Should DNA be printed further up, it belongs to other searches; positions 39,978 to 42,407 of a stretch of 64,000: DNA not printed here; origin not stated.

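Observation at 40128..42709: Molybdopterin oxidoreductase translationally coupled (GTGA) to a truncated haemoglobin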

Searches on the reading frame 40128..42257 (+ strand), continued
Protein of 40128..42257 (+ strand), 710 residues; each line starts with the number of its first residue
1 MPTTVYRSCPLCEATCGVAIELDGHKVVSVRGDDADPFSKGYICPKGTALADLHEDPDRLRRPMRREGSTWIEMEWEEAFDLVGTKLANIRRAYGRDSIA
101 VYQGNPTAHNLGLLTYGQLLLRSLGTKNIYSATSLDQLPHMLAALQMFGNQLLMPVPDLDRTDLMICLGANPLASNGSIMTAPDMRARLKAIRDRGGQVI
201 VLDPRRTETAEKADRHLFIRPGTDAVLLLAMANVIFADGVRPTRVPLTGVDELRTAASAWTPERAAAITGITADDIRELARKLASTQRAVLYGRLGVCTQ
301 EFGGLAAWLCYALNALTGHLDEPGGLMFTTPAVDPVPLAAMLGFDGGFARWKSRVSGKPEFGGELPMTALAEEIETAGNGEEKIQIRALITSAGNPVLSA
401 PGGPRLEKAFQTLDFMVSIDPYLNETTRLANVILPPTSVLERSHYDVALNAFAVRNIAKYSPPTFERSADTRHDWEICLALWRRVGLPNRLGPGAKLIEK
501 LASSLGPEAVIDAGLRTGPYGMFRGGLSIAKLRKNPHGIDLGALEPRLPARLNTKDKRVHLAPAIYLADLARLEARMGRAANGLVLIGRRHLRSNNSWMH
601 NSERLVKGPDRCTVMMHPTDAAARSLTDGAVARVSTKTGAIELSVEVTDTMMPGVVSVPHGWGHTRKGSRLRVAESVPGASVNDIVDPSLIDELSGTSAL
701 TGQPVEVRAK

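Call 16: search_solved_structures(query=window:40128-42257:+, max_evalue=1e-35, show_alignments=4)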
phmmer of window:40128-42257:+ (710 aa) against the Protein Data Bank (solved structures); distinct sequences matched with E-value up to 1e-35: 5.
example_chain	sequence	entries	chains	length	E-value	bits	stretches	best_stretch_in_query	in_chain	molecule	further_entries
2vpw_A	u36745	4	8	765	1e-45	159.6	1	4-494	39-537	THIOSULFATE REDUCTASE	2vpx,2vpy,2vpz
7qv7_S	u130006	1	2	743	1.5e-40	142.5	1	5-485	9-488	Hydrogen dependent carbon dioxide reductase subunit FdhF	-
9t1s_L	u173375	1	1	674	3.4e-37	131.4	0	5-485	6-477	formate dehydrogenase (coenzyme F420)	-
1aa6_A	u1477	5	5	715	2.6e-36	128.5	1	6-491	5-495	FORMATE DEHYDROGENASE H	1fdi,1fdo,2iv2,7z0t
1eu1_A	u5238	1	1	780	9.4e-36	126.6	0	67-488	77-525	DIMETHYL SULFOXIDE REDUCTASE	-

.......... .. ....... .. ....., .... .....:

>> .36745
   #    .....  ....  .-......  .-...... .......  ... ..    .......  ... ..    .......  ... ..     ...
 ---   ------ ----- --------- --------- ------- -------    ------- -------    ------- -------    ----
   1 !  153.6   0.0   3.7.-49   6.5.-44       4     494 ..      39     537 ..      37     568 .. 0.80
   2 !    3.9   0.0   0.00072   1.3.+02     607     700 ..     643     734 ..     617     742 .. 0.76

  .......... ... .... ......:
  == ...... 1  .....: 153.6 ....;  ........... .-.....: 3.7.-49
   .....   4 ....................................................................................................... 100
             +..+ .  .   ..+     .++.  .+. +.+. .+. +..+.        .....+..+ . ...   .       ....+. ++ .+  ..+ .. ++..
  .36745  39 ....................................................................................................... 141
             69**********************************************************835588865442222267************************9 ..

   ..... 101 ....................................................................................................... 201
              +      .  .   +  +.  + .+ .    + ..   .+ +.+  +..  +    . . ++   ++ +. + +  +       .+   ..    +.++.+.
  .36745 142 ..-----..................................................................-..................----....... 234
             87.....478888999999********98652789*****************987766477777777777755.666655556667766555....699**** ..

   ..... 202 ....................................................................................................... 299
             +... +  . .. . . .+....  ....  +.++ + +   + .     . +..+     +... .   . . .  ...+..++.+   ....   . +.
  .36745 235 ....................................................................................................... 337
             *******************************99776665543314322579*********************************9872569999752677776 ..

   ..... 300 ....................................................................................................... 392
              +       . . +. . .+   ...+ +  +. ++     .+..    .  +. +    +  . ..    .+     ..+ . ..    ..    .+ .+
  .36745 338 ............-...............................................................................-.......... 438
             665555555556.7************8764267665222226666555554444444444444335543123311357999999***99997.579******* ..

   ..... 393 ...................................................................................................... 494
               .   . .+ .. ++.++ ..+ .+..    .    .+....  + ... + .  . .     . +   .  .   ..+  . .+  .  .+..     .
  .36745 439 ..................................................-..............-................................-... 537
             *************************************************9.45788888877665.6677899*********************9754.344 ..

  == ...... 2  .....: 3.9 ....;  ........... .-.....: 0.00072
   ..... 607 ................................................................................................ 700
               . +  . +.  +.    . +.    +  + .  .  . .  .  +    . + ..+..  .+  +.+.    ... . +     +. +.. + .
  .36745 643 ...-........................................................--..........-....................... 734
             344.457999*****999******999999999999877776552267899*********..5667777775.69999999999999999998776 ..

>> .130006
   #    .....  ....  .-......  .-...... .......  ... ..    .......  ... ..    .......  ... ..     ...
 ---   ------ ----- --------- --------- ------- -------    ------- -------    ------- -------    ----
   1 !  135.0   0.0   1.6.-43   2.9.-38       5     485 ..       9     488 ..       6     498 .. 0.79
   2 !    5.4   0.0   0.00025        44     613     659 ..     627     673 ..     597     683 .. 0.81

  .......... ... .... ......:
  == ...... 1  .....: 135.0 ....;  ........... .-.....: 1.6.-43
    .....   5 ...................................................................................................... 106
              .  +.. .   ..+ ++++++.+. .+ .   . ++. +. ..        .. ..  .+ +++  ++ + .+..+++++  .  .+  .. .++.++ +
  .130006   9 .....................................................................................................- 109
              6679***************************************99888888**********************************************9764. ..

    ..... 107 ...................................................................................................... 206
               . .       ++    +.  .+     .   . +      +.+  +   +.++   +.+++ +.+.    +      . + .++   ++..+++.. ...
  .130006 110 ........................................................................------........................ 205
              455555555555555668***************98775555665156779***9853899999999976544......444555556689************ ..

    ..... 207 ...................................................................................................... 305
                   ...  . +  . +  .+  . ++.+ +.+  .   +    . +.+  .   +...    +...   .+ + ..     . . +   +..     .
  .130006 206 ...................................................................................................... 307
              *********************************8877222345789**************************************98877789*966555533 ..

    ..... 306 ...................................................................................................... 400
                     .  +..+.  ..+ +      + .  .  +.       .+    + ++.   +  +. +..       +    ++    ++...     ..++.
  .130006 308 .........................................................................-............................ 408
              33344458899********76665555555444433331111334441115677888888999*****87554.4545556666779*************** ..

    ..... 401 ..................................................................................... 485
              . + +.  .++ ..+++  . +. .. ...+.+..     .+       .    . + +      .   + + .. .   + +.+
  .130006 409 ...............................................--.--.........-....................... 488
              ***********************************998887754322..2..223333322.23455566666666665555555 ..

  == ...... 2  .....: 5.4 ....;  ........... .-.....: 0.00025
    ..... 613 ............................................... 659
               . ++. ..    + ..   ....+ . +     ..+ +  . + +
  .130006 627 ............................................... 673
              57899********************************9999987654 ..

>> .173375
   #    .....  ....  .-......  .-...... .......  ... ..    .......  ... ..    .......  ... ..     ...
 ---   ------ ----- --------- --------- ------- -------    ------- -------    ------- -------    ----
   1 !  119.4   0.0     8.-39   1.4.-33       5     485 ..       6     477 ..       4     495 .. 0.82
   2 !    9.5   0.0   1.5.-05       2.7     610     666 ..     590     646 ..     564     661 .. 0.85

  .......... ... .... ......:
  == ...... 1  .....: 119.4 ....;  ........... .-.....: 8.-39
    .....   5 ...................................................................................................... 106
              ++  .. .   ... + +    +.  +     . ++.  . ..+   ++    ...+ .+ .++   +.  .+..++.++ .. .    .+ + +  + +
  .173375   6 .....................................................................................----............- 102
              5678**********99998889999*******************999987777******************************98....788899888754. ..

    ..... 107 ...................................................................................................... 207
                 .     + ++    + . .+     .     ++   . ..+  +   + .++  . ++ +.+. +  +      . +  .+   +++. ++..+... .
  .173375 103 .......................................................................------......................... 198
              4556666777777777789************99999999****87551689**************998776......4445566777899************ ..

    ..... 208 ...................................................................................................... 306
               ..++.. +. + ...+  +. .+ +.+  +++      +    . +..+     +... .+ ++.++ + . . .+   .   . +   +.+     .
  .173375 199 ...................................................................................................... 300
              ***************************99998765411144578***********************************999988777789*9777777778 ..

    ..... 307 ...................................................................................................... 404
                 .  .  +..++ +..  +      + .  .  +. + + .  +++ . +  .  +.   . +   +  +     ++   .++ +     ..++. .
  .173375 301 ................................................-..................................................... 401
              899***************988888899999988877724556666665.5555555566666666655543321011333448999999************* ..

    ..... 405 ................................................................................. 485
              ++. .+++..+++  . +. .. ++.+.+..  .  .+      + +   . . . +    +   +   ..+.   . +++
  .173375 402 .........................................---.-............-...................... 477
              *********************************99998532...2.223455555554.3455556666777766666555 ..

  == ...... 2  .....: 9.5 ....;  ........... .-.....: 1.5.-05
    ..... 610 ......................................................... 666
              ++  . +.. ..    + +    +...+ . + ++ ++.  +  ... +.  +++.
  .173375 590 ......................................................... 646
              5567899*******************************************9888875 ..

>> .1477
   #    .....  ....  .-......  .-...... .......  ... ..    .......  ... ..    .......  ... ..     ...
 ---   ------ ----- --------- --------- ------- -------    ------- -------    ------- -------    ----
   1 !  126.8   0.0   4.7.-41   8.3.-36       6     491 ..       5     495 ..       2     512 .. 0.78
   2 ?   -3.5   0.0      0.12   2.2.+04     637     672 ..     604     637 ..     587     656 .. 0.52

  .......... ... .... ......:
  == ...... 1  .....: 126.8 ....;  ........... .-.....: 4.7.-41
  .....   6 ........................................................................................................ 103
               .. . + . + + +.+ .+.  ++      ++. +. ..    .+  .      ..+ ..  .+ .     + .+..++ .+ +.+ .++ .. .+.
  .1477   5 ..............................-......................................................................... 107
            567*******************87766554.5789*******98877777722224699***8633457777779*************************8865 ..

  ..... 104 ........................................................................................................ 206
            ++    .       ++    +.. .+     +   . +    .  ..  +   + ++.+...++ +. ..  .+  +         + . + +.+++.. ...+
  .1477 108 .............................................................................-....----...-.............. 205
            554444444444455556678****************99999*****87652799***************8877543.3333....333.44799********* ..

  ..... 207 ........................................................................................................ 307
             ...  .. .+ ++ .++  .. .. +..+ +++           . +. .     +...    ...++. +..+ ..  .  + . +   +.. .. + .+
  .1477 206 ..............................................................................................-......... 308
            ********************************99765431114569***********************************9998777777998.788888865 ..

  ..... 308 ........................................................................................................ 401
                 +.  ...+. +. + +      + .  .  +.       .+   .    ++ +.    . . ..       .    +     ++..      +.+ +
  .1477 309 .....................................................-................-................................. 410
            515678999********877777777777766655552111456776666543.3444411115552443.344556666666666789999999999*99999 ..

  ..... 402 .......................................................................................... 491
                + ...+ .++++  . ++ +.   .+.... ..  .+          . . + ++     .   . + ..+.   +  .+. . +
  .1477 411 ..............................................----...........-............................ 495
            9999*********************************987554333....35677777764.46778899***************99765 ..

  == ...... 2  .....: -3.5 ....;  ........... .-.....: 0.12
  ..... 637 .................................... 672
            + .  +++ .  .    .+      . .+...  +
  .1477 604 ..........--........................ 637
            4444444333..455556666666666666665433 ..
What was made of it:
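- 40518..40544 (+): Invariant motif S131-A-T-S134-x-D136-Q137-L-P. The Asp136 codon GAT lies at 40533-40535, at the position of the Mo-ligating Cys/Sec of PsrA, HDCR FdhF and FdhH. Three phmmer alignments place Asp136 at this position (call 16).
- On Type II DMSO reductases (NarG-like): Asp136 aligns with the ligand in three alignments (call 16).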
